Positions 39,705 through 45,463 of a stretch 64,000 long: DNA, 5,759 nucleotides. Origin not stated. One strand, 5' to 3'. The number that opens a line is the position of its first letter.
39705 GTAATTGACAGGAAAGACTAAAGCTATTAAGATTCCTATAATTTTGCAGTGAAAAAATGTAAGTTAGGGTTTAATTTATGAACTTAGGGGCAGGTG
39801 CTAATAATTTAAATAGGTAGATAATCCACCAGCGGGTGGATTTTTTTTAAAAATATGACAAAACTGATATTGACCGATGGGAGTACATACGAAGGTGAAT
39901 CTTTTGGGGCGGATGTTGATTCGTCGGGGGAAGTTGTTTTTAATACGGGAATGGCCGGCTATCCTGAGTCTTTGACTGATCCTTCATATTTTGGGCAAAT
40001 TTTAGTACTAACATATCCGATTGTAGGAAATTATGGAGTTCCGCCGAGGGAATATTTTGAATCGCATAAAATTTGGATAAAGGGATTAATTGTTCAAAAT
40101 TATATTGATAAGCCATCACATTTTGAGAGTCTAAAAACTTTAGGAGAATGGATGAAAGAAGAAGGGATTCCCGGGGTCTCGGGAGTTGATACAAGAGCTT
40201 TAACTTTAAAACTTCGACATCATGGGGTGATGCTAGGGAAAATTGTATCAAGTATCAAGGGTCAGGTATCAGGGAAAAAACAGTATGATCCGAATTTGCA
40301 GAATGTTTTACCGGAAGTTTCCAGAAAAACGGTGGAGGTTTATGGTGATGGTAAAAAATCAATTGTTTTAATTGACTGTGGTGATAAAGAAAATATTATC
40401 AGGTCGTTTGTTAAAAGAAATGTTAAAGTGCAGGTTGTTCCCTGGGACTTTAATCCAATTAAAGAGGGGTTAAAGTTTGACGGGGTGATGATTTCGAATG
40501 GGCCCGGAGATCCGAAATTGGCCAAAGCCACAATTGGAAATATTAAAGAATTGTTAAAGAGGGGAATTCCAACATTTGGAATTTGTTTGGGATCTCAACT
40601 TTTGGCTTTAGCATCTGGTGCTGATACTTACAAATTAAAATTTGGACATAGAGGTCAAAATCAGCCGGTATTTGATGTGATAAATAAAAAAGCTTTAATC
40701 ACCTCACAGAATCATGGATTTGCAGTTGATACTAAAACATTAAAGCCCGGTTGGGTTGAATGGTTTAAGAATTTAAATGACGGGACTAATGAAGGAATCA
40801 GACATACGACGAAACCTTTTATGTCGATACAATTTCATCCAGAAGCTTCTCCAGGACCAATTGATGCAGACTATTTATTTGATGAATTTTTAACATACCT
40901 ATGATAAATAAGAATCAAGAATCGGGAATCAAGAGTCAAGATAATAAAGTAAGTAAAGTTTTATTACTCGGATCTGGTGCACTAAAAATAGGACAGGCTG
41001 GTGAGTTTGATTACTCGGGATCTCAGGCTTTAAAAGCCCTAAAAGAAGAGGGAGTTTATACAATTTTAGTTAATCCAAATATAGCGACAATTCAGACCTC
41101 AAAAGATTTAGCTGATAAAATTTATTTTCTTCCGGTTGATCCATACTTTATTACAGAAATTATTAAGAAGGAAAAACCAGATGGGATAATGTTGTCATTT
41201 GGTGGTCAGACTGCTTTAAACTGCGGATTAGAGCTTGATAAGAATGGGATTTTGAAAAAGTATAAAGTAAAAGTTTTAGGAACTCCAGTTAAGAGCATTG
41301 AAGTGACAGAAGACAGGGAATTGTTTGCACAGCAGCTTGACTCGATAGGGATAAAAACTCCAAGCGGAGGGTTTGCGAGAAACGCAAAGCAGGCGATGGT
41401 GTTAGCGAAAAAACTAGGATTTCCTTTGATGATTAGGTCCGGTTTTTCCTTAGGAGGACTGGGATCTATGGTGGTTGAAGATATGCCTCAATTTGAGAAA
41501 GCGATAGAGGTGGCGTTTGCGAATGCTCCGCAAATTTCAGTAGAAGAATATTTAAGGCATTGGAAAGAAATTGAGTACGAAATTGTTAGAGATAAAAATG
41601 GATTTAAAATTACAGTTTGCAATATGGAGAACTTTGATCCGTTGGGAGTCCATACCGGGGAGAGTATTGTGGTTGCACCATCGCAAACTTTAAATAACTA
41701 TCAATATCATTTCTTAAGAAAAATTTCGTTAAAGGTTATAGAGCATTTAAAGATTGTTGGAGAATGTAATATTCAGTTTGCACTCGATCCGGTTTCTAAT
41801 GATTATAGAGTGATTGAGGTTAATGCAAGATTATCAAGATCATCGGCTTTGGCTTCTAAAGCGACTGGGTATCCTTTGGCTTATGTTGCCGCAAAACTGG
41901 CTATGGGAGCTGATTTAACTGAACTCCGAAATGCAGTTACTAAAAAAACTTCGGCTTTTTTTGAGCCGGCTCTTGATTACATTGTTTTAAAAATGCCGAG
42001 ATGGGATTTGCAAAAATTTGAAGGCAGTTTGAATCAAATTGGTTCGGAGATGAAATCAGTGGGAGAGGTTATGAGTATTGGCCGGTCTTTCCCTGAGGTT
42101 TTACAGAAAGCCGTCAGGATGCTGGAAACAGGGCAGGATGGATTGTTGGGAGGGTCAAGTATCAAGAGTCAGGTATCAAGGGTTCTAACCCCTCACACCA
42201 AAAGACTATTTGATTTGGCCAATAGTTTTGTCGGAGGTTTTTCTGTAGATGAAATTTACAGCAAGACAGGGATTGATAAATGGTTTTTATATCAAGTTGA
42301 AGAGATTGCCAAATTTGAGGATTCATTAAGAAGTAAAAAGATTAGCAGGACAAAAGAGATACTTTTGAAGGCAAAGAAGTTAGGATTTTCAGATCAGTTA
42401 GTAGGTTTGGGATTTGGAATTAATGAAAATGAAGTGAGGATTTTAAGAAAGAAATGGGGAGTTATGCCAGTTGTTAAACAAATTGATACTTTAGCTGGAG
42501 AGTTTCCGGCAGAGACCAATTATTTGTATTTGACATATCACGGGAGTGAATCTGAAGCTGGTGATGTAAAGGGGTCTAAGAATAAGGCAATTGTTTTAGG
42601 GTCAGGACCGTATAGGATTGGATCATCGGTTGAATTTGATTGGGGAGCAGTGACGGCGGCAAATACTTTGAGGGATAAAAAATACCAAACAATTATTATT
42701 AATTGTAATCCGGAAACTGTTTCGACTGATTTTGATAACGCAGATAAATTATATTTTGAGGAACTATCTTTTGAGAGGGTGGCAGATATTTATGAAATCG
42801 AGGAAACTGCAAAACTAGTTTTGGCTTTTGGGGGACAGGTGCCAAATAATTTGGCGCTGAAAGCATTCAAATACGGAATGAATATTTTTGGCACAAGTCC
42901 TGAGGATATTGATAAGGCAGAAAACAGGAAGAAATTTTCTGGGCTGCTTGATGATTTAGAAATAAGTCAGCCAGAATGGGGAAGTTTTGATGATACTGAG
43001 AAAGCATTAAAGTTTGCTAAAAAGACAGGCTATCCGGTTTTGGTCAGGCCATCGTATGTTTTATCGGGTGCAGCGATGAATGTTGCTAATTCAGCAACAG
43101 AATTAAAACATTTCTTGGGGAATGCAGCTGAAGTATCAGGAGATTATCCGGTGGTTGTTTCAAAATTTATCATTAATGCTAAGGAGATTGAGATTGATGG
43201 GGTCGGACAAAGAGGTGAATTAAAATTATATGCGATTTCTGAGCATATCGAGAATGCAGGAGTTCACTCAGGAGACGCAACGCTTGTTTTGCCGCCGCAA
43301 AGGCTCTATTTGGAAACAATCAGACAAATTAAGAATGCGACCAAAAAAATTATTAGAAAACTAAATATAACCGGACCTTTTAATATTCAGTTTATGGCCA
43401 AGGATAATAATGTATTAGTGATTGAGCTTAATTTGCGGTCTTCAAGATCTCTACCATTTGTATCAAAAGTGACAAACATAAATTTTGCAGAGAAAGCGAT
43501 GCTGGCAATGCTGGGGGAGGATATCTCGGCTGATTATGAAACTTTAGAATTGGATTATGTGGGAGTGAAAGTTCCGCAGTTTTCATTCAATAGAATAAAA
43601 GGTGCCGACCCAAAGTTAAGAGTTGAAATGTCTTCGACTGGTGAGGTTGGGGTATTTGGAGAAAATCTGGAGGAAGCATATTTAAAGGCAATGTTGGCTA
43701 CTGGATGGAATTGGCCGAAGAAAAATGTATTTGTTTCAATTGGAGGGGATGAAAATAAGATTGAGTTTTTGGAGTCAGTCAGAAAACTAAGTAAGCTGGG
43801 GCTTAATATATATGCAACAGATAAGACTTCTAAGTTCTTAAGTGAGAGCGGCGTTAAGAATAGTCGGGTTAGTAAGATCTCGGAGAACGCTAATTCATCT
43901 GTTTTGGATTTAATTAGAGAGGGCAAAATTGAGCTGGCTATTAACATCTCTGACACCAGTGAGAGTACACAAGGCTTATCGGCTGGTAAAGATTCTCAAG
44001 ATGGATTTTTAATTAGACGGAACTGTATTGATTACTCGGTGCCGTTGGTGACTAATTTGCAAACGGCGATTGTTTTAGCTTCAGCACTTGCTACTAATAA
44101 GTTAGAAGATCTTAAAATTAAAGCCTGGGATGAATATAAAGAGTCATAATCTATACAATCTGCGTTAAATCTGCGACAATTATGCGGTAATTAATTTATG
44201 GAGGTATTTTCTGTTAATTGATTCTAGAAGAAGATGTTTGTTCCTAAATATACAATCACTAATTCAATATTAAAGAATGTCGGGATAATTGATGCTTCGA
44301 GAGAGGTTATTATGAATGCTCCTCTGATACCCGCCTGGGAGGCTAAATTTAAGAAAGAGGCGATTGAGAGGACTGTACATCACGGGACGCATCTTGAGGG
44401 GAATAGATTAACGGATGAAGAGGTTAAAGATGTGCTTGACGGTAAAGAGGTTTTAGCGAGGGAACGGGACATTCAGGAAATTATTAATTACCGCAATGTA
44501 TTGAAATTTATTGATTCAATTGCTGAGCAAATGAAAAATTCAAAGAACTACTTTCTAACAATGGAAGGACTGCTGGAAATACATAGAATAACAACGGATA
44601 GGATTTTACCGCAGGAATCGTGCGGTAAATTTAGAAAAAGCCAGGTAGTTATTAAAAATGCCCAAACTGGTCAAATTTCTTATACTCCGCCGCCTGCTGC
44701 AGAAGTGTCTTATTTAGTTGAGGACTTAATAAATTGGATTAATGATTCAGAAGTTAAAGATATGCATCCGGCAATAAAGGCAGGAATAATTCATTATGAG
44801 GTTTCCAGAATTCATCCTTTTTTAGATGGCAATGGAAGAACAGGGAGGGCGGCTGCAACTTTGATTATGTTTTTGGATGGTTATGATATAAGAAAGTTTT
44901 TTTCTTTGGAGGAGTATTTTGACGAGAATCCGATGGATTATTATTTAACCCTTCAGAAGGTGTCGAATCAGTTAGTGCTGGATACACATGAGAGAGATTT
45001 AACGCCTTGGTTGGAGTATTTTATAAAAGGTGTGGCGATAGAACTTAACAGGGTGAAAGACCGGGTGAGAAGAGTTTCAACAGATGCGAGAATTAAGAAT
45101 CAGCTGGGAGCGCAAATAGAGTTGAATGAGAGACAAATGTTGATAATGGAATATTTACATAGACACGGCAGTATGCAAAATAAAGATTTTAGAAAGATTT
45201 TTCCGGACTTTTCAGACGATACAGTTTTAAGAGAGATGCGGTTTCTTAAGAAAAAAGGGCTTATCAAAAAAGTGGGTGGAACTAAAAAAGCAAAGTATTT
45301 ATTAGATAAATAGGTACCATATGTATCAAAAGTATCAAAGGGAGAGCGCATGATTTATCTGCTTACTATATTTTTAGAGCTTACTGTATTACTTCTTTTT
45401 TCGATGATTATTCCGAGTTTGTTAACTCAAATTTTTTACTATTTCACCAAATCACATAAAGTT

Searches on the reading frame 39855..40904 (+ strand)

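Call 65: search_protein_families(library=pfam, proteins=[window:39855-40904:+], max_evalue=0.00001)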
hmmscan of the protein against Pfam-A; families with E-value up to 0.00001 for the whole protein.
window:39855-40904:+ (349 aa): 3 families
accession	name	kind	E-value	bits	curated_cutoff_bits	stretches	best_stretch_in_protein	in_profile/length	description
PF00117.34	GATase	-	2.5e-53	181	22.8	1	171-346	1-188/190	Glutamine amidotransferase class-I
PF00988.28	CPSase_sm_chain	-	1.2e-50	171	27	1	4-130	1-126/126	Carbamoyl-phosphate synthase small chain, CPSase domain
PF07722.19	Peptidase_C26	-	7.7e-08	32.8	20.5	0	226-259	94-127/219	Peptidase C26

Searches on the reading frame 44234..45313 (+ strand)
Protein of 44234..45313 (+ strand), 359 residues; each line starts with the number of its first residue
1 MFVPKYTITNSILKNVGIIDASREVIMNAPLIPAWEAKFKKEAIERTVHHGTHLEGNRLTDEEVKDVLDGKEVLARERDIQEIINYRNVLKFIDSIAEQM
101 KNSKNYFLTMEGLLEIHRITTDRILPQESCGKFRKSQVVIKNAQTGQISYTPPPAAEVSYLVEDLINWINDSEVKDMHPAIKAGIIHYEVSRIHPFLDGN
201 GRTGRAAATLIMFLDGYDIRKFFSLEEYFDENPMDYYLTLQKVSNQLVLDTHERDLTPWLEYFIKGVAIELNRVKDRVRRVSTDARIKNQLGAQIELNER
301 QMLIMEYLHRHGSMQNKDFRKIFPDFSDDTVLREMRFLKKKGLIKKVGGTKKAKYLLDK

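Call 65: search_protein_families(library=pfam, proteins=[window:44234-45313:+], max_evalue=0.00001)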
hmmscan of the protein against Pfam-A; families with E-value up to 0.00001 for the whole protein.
window:44234-45313:+ (359 aa): 1 family
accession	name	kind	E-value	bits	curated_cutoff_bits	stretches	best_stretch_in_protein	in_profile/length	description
PF02661.23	Fic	-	4e-22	79.3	24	1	108-211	2-92/93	Fic/DOC family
